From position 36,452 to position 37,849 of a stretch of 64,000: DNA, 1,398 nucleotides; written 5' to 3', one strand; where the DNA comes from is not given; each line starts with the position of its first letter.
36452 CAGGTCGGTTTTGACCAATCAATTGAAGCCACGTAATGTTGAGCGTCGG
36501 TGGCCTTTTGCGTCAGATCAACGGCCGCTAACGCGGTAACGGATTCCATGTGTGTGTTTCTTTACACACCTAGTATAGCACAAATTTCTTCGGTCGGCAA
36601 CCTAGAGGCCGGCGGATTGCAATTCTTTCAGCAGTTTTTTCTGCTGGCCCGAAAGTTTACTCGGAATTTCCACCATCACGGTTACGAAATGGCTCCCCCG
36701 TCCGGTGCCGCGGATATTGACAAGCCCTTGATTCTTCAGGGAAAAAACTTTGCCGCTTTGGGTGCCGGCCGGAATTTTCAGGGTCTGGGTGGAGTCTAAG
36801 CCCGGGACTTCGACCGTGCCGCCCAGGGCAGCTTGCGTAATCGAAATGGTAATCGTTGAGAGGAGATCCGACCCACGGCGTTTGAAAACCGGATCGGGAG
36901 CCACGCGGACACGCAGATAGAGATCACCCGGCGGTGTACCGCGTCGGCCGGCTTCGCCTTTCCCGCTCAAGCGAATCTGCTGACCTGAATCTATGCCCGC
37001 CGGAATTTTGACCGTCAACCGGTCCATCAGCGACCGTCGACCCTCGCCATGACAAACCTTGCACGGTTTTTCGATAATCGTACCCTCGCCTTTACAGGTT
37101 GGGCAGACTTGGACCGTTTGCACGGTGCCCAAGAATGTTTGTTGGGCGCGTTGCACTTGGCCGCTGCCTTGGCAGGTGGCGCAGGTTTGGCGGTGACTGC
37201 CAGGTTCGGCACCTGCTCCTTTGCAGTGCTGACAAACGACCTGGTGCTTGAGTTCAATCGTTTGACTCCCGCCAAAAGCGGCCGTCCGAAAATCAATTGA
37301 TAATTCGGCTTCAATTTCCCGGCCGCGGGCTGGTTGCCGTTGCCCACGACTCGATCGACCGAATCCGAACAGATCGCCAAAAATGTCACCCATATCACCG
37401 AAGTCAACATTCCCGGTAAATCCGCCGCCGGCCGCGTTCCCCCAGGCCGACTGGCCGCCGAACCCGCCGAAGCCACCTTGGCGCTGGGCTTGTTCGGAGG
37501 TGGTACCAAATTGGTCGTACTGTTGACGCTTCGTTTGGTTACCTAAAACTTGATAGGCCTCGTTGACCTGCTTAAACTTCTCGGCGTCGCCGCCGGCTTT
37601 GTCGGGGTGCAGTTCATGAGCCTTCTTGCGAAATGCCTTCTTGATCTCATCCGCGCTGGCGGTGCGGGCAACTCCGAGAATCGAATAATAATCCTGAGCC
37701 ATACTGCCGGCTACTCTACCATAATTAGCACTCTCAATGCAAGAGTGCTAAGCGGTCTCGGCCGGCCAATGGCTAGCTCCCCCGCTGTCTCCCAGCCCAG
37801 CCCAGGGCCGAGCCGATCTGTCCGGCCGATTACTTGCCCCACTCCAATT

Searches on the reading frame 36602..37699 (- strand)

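Call 24: search_protein_families(library=pfam, proteins=[window:36602-37699:-], max_evalue=0.001)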
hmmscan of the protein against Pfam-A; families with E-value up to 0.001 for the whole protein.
window:36602-37699:- (365 aa): 3 families
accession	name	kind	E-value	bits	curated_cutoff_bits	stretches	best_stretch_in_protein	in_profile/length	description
PF01556.23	DnaJ_C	-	1.1e-46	159.1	26.6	1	129-346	1-152/152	DnaJ C terminal domain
PF00226.36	DnaJ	-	2.4e-23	82.5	27.8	1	3-62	1-63/63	DnaJ domain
PF00684.25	DnaJ_CXXCXGXG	-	3.2e-18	66.2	32.7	1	156-220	1-65/65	DnaJ central domain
